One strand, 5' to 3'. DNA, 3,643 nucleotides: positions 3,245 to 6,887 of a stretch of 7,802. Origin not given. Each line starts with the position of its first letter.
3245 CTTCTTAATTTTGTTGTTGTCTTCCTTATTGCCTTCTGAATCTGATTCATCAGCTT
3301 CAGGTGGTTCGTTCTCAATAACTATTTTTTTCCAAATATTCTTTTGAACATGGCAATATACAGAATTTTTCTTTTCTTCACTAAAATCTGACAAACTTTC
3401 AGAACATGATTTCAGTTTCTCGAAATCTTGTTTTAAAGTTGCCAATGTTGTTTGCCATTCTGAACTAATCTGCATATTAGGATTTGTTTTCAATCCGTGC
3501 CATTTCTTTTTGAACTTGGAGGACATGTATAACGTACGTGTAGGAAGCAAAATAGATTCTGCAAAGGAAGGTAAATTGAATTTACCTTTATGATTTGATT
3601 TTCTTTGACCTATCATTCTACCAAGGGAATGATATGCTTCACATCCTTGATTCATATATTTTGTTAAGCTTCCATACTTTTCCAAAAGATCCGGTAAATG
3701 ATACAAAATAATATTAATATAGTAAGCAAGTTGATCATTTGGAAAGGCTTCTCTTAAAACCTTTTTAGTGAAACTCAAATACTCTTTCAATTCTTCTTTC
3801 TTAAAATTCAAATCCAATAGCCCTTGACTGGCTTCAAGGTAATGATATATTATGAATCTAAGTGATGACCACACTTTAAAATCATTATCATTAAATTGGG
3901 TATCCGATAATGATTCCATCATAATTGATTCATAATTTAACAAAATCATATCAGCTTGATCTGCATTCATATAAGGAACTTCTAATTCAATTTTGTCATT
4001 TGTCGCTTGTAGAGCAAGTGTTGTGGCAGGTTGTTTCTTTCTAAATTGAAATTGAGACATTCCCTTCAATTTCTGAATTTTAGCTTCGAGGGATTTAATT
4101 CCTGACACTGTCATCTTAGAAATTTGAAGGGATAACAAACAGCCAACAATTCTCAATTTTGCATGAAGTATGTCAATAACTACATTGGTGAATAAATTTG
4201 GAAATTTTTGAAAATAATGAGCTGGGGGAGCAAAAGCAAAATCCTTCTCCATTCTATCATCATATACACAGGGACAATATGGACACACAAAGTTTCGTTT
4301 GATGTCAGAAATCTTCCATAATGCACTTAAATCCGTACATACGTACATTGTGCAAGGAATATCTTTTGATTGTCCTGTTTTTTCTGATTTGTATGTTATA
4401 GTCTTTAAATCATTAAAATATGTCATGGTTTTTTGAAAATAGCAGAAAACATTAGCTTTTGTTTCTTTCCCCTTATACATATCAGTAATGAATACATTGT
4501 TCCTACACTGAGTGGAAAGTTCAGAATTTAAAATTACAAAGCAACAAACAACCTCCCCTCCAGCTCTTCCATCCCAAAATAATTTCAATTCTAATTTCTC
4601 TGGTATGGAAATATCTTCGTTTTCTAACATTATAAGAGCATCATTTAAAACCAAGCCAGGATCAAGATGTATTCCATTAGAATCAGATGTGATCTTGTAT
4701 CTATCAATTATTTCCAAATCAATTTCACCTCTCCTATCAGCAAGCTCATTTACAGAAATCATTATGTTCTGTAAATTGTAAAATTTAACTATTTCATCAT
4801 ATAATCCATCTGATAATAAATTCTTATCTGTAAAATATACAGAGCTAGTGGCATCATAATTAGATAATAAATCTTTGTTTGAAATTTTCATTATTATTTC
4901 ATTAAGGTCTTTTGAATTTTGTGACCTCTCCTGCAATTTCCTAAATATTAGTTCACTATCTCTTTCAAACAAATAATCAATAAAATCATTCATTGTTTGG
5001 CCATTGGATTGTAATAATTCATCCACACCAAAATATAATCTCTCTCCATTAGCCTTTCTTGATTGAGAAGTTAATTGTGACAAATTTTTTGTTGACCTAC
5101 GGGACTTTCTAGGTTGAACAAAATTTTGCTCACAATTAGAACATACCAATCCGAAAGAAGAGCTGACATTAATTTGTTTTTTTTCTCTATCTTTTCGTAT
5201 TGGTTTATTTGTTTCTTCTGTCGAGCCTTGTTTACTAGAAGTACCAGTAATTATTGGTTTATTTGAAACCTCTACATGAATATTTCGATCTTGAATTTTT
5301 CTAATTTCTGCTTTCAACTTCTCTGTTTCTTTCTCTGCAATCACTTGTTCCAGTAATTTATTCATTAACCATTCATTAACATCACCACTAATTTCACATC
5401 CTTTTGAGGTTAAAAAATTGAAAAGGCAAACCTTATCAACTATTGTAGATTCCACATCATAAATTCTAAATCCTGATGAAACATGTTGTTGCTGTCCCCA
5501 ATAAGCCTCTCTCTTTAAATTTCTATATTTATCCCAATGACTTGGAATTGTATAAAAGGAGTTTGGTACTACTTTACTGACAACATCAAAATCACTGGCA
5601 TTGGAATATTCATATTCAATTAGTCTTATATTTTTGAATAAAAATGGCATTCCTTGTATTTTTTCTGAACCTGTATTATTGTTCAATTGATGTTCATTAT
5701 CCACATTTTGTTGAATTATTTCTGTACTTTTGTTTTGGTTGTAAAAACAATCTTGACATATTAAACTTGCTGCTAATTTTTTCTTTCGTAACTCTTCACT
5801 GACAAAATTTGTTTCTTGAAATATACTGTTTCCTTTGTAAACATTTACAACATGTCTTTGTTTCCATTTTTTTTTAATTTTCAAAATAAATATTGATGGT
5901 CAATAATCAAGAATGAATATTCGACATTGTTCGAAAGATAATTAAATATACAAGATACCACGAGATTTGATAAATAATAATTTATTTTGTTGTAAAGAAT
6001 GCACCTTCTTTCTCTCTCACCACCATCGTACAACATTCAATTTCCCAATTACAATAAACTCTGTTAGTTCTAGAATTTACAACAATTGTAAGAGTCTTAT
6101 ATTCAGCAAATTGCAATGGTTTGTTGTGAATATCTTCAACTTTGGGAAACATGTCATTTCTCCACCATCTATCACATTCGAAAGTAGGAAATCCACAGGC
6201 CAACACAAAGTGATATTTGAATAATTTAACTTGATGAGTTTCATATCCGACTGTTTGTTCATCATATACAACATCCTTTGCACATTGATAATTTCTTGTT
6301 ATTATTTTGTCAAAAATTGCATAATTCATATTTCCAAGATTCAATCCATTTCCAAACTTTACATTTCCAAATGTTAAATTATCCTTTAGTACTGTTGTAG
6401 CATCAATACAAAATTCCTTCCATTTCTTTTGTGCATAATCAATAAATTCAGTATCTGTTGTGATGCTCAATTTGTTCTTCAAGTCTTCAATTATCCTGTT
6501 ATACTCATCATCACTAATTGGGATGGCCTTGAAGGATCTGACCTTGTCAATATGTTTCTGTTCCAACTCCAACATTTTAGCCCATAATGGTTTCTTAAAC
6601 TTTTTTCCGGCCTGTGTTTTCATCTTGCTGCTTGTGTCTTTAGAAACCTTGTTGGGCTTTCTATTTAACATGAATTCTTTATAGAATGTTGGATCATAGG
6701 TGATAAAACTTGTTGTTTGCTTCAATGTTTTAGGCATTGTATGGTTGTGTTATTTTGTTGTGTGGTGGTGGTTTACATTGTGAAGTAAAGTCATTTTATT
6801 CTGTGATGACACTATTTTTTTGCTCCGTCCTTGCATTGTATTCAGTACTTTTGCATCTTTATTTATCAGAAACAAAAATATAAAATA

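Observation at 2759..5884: CACTA/EnSpm-type transposase core joined in-frame to a C-terminal Zn2Cys6 transcription-factor module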

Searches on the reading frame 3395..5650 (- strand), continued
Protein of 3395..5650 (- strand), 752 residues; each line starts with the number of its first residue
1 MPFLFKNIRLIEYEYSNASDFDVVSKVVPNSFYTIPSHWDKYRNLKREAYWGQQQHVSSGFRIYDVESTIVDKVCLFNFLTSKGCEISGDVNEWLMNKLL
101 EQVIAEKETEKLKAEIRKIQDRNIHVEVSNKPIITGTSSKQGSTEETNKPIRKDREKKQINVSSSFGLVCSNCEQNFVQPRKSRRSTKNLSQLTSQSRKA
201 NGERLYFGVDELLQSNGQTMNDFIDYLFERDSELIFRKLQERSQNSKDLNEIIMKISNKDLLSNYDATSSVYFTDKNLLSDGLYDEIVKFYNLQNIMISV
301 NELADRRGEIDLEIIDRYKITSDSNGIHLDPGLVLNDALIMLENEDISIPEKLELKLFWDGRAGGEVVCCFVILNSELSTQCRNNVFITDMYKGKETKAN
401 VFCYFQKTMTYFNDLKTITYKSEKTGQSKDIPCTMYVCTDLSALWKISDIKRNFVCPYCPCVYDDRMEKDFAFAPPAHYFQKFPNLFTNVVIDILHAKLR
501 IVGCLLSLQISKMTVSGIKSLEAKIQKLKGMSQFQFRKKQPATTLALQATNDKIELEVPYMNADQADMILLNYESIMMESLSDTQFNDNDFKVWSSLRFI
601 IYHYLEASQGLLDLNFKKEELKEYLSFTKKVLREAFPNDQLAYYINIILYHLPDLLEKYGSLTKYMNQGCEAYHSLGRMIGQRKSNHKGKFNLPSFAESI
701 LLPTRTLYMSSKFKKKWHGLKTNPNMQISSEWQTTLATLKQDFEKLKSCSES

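Call 62: predict_structure(alignment_id=A5)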
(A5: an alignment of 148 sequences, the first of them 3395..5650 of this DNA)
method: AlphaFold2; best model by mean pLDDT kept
length: 752 residues; sequences in the alignment: 148
mean_pLDDT: 78.4   pTM: 0.71
mean pLDDT of the five models: 78.4, 77.9, 77.1, 76.6, 74.8
residues with pLDDT >= 90: 395; 70-90: 126; 50-70: 97; < 50: 134
segments of 3 or more residues with pLDDT < 50: 1-3, 12-30, 44-65, 122-171, 174-193, 242-247, 544-550
pLDDT, mean of each block of 10 residues (from residue 1): 57 43 41 68 40 29 48 71 72 77 82 73 36 30 30 30 40 43 40 57 67 68 67 63 50 51 74 92 88 83 95 97 96 98 97 98 94 97 97 96 97 98 96 97 89 84 86 81 94 97 97 95 98 96 56 84 97 97 96 98 96 95 97 93 95 97 96 94 69 85 97 94 85 96 90 44
secondary structure, 60 per line:
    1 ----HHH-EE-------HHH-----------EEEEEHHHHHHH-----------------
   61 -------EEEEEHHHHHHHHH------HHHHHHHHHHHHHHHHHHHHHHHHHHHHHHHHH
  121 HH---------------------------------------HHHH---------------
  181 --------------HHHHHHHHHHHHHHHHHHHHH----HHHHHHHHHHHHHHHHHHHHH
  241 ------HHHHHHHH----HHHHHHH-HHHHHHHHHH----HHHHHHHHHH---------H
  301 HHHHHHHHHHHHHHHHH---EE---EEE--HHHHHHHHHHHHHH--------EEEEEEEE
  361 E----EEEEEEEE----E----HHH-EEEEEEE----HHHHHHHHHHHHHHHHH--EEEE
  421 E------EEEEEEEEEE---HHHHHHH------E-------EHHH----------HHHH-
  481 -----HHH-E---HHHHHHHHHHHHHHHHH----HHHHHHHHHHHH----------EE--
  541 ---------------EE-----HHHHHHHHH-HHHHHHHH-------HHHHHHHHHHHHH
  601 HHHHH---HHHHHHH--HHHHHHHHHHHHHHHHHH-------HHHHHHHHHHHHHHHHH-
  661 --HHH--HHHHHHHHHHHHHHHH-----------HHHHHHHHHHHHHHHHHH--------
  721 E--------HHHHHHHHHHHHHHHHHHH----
elements in order (helices of 4 or more, strands of 3 or more residues): E32-36 H37-43 E68-72 H73-81 H88-122 H162-165 H195-215 H220-240 H247-254 H259-265 H267-276 H281-290 H300-317 E326-328 H331-344 E353-361 E366-373 E387-393 H398-414 E417-421 E428-437 H441-447 H476-479 H494-510 H515-526 H563-571 H573-580 H588-605 H609-615 H618-635 H643-659 H668-683 H695-712 H730-748
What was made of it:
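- The AF2 model has pLDDT above 90 through the catalytic part (call 62).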

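Call 65: fold_search(model_id=the predicted structure, library=pdb)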
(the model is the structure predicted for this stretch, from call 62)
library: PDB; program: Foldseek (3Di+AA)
matches with E <= 10: 451; with E <= 0.001: 48
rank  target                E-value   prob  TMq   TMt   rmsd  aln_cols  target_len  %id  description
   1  6cg0_C                6.0e-12  1.00  0.46  0.55  12.0       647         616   12  Cryo-EM structure of mouse RAG1/2 HFC complex (3.17 A) (released 2018-04-25)
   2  6dbv_A                6.6e-12  1.00  0.46  0.55  11.8       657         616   11  Cryo-EM structure of RAG in complex with 12-RSS and 23-RSS substrate DNAs (released 2018-08-01)
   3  6cik_A                7.3e-12  1.00  0.43  0.52  11.8       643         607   11  Pre-Reaction Complex, RAG1(E962Q)/2-intact/nicked 12/23RSS complex in Mn2+ (released 2018-04-25)
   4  6cim_A                9.8e-12  1.00  0.42  0.50  11.9       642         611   11  Pre-Reaction Complex, RAG1(E962Q)/2-nicked/intact 12/23RSS complex in Mn2+ (released 2018-04-25)
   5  6oet_C                1.1e-11  1.00  0.46  0.54  13.3       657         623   11  Cryo-EM structure of mouse RAG1/2 STC complex (released 2020-01-22)
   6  5zdz_A                1.4e-11  1.00  0.45  0.53  12.6       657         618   12  Hairpin Forming Complex, RAG1/2-Nicked 12RSS/23RSS complex in Ca2+ (released 2018-04-25)
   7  5zdz_C                1.8e-11  1.00  0.43  0.51  13.9       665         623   12  Hairpin Forming Complex, RAG1/2-Nicked 12RSS/23RSS complex in Ca2+ (released 2018-04-25)
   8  6dbl_A                2.0e-11  1.00  0.46  0.55  11.5       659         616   12  Cryo-EM structure of RAG in complex with 12-RSS and 23-RSS substrate DNAs (released 2018-08-01)
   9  6dbq_A                2.0e-11  1.00  0.43  0.50  12.3       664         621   11  Cryo-EM structure of RAG in complex with 12-RSS and 23-RSS substrate DNAs (released 2018-08-01)
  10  4wwx_B                2.2e-11  1.00  0.45  0.54  12.2       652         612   12  Crystal structure of the core RAG1/2 recombinase (released 2015-02-25)
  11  6oes_A                2.3e-11  1.00  0.44  0.59   6.9       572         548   10  Cryo-EM structure of mouse RAG1/2 STC complex (without NBD domain) (released 2020-01-22)
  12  6dbw_A                3.3e-11  1.00  0.46  0.55  12.0       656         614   10  Cryo-EM structure of RAG in complex with 12-RSS substrate DNA (released 2018-08-01)
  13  3jbx_A                4.2e-11  1.00  0.44  0.58   7.6       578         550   10  Cryo-electron microscopy structure of RAG Signal End Complex (C2 symmetry) (released 2015-12-09)
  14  4wwx_E                4.2e-11  1.00  0.47  0.57  10.5       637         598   11  Crystal structure of the core RAG1/2 recombinase (released 2015-02-25)
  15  6cil_C                4.2e-11  1.00  0.39  0.48  12.6       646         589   11  PRE-REACTION COMPLEX, RAG1(E962Q)/2-INTACT/INTACT 12/23RSS COMPLEX IN MN2+ (released 2018-04-25)
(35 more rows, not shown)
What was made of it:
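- On Transib/RAG1-like superfamily: The Foldseek top 48 PDB hits are all RAG1, RAG1L or HzTransib (E down to 6e-12, TM normalised to target 0.5-0.64) (calls 62, 65).
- Closest known: Transib transposase / RAG1 / RAG1-like. Same: The fold matches over ~520-660 aligned positions (call 65).
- All 48 significant Foldseek hits in PDB are RAG1, BbRAGL or HzTransib (E 6e-12 to 3e-6, 515-665 aligned columns), and the next fold family scores E 0.03 (call 65).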

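Call 67: find_encoding_contigs(protein=P0153, flank=5000, max_places=3)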
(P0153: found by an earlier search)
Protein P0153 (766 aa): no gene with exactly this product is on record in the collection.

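Call 68: find_encoding_contigs(protein=P0011, flank=5000, max_places=3)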
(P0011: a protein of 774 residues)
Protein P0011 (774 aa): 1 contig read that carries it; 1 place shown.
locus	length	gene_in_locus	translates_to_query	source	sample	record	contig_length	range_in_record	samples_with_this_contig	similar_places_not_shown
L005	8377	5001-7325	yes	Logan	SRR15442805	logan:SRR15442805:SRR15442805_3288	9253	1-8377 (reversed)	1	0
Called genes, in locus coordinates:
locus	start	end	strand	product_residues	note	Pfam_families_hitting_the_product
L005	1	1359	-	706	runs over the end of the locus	-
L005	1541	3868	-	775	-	-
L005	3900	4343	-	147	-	PF00621:RhoGEF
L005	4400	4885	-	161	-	-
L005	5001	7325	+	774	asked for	-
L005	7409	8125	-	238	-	-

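Call 69: find_encoding_contigs(protein=P0037, flank=5000, max_places=3)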
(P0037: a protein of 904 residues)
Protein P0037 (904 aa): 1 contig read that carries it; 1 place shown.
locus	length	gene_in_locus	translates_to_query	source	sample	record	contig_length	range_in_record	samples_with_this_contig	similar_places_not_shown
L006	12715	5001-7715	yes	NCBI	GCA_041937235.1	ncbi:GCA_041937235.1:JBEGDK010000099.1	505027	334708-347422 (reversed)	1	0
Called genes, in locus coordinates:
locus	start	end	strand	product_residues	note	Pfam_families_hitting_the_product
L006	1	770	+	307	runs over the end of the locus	PF01488:Shikimate_DH (weak), PF03446:NAD_binding_2, PF14833:NAD_binding_11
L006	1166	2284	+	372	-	-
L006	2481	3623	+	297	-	PF00106:adh_short, PF02719:Polysacc_synt_2, PF08659:KR, PF13561:adh_short_C2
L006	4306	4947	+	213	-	-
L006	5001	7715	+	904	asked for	-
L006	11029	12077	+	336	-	-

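Call 99: find_encoding_contigs(protein=P0005, flank=7000, max_places=2)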
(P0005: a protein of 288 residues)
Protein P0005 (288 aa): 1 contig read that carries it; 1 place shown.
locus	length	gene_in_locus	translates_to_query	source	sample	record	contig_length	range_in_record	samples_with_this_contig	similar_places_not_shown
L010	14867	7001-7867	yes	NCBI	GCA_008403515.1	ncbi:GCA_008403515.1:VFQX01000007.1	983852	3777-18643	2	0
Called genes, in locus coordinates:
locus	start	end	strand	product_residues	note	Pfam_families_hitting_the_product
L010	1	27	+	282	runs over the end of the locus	-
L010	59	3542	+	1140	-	-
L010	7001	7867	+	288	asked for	-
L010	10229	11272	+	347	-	-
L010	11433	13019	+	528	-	PF03372:Exo_endo_phos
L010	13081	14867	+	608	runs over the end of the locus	PF00078:RVT_1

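Call 104: search_solved_structures(query=A8, max_evalue=0.01)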
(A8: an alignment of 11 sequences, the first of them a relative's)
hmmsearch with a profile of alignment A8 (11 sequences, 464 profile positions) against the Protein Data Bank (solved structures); distinct sequences matched with E-value up to 0.01: 16.
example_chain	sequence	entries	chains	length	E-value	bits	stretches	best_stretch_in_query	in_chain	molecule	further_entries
3jbw_A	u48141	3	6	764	7e-07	31.3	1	371-415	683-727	V(D)J recombination-activating protein 1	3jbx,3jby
6dbi_C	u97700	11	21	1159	1.6e-06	30.2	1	371-415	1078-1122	Recombination activating gene 1 - MBP chimera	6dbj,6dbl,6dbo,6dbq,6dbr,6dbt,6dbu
6dbv_A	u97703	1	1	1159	1.6e-06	30.2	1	371-415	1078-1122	Recombination activating gene 1 - MBP chimera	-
4wwx_B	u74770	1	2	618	2.8e-06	29.4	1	372-415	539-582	V(D)J recombination-activating protein 1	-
5zdz_A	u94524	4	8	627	2.8e-06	29.3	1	372-415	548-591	mouse RAG1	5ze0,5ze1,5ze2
6v0v_A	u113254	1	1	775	3.9e-06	28.9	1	372-415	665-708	V(D)J recombination-activating protein 1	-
9lqv_A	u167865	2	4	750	3.9e-06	28.9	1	372-415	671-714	V(D)J recombination-activating protein 1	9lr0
6xnx_A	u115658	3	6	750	3.9e-06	28.9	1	372-415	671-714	V(D)J recombination-activating protein 1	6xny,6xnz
9lqo_A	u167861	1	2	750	4.2e-06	28.8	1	372-415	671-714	V(D)J recombination-activating protein 1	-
9jpu_A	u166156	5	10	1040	6.1e-06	28.2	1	372-415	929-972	V(D)J recombination-activating protein 1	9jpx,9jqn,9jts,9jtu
6cik_A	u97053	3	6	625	2.5e-05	26.2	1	372-415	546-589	V(D)J recombination-activating protein 1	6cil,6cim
9lqp_A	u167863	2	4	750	3e-05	26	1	372-415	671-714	V(D)J recombination-activating protein 1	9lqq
6cg0_A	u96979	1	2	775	3.4e-05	25.8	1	372-415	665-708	V(D)J recombination-activating protein 1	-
6cij_A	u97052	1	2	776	3.4e-05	25.8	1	372-415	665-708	V(D)J recombination-activating protein 1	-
6oem_A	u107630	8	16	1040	5.3e-05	25.1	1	372-415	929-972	V(D)J recombination-activating protein 1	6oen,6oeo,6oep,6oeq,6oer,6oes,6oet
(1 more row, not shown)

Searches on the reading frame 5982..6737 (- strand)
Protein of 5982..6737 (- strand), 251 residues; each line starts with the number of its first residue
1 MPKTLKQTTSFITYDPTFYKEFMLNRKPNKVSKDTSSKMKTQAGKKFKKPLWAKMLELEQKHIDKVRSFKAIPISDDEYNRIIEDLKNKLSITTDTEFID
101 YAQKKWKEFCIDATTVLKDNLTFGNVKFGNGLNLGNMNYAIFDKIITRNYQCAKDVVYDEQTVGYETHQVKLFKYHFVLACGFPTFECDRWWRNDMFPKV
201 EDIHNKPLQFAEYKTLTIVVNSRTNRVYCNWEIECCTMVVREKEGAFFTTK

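Call 17: search_protein_families(library=pfam, proteins=[window:5982-6737:-], max_evalue=1)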
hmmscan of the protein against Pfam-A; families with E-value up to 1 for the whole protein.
window:5982-6737:- (251 aa): 5 families
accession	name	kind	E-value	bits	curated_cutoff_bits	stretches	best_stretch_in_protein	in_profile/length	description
PF09687.15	PRESAN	-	0.026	15.4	23.7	1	77-155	36-116/125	Plasmodium RESA N-terminal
PF06226.18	DUF1007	-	0.048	14.1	27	1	2-41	125-161/211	Protein of unknown function (DUF1007)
PF04096.20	Nucleoporin2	-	0.099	13.2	28.4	1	24-106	60-134/148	Nup98-96 autopeptidase S59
PF25536.1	DUF7920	-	0.1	12.1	27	1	107-167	236-298/315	Domain of unknown function (DUF7920)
PF09159.16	Ydc2-catalyt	-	0.11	12.6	23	1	8-89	132-214/258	Mitochondrial resolvase Ydc2 / RNA splicing MRS1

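Call 66: find_homologous_proteins(query=window:5982-6737:-, max_evalue=0.01)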
Query window:5982-6737:- (251 aa): 1 proteins with E <= 0.01 among 116 candidates.
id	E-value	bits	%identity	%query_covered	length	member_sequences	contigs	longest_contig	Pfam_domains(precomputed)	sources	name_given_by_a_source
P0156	6.4e-170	581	100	100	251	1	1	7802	-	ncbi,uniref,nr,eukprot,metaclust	ncbi:predicted protein [Naegleria gruberi]|uniref:Predicted protein n=1 Tax=Naegleria gruberi TaxID=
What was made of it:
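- Its partner protein is unique in the protein collection (call 66).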

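Call 73: find_homologous_proteins(query=A6, max_evalue=0.01)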
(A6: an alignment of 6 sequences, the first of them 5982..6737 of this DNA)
Query A6 (6 sequences) (251 aa, profile of the alignment): 3 proteins with E <= 0.01 among 1363 candidates.
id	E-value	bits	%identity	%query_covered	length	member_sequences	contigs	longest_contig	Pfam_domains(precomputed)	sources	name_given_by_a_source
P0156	1.5e-91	324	100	100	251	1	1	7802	-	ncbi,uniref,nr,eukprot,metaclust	ncbi:predicted protein [Naegleria gruberi]|uniref:Predicted protein n=1 Tax=Naegleria gruberi TaxID=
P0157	8.0e-89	315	24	65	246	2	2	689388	-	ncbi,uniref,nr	ncbi:hypothetical protein C9374_002661 [Naegleria lovaniensis]|uniref:Uncharacterized protein n=1 Ta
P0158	8.2e-66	240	28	17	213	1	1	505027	-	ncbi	ncbi:hypothetical protein ABK040_003779 [Willaertia magna]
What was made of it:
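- Tried and rejected: Word-indexed homology searches found only three proteins (calls 66, 73).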

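Call 82: predict_structure(alignment_id=A7)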
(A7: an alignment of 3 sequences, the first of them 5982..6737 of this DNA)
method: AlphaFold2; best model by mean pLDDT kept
length: 251 residues; sequences in the alignment: 3
mean_pLDDT: 53.5   pTM: 0.48
mean pLDDT of the five models: 53.5, 49.6, 42.0, 40.1, 36.9
residues with pLDDT >= 90: 0; 70-90: 84; 50-70: 41; < 50: 126
segments of 3 or more residues with pLDDT < 50: 1-74, 123-125, 180-211, 235-251
pLDDT, mean of each block of 10 residues (from residue 1): 29 30 29 26 32 34 30 53 75 80 74 64 57 79 72 78 74 72 38 35 37 70 82 52 38 33
secondary structure, 60 per line:
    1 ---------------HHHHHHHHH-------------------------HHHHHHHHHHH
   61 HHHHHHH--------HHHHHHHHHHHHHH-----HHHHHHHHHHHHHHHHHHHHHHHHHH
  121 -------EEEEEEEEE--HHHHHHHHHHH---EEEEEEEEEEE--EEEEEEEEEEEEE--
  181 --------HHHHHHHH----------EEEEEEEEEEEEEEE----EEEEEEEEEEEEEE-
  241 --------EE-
elements in order: H16-24 H50-67 H76-89 H95-120 E128-136 H139-149 E153-163 E166-178 H189-196 E207-221 E226-239
